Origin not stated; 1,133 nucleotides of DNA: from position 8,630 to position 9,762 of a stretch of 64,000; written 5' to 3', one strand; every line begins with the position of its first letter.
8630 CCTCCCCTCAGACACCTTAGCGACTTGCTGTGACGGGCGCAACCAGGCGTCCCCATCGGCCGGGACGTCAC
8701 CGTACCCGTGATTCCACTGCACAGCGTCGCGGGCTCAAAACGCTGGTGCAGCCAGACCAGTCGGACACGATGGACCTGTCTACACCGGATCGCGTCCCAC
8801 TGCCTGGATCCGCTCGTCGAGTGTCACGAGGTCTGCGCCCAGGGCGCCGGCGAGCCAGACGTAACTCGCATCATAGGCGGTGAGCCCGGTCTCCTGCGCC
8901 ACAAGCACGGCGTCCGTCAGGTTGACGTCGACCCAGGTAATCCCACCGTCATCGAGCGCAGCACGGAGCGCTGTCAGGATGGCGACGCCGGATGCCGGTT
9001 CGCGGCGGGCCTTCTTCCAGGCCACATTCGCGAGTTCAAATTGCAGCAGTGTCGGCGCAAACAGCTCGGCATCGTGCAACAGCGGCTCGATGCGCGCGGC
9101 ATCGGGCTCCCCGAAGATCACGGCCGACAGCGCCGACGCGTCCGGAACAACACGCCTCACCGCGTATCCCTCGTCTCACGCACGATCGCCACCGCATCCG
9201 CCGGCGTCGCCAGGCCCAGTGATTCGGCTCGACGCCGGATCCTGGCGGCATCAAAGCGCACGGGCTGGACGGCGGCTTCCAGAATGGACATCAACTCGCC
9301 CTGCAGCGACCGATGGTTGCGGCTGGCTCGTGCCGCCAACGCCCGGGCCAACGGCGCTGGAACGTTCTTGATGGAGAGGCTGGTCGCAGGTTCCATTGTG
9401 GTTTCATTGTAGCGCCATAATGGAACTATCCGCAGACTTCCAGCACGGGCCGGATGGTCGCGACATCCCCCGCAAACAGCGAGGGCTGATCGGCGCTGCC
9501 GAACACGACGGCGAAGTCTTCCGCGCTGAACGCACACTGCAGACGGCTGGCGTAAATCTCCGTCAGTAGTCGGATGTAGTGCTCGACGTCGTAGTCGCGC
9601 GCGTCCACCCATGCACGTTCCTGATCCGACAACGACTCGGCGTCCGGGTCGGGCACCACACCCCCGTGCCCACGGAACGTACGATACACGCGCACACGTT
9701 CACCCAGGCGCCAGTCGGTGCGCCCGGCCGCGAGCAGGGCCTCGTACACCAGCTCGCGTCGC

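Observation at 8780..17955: Eight-gene co-directional string linking a BlaI/BlaR1 switch, a methyltransferase, a DsbD-TlpA reducing pathway, a DNA polymerase and VapBC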

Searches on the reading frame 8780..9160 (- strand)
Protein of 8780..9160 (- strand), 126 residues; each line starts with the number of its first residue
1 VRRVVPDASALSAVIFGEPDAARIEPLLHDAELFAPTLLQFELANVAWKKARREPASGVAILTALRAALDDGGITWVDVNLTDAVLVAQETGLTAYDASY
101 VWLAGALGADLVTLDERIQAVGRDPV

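Call 3: search_protein_families(library=pfam, proteins=[window:8780-9160:-], max_evalue=0.01)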
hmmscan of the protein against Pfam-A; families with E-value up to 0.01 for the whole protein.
window:8780-9160:- (126 aa): 1 family
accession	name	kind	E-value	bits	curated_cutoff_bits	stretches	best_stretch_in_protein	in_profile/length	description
PF01850.27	PIN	-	8.6e-12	46.2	23.6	1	4-122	1-118/120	PIN domain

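Call 23: search_protein_families(library=ncbifam, proteins=[window:8780-9160:-], max_evalue=0.001)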
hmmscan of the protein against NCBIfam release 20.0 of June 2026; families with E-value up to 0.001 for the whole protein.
window:8780-9160:- (126 aa): 0 families

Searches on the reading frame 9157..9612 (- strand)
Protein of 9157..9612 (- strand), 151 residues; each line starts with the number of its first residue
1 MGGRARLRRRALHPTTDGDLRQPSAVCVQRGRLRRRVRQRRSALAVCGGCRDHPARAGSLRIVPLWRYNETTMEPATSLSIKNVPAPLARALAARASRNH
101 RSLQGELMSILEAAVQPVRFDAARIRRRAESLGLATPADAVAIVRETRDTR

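Call 3: search_protein_families(library=pfam, proteins=[window:9157-9612:-], max_evalue=0.01)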
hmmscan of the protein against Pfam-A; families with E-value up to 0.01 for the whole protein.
window:9157-9612:- (151 aa): 1 family
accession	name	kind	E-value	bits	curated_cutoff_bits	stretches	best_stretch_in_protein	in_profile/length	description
PF22513.2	FitA-like_RHH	-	1.4e-09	38.1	27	1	78-115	2-39/39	Antitoxin FitA-like, ribbon-helix-helix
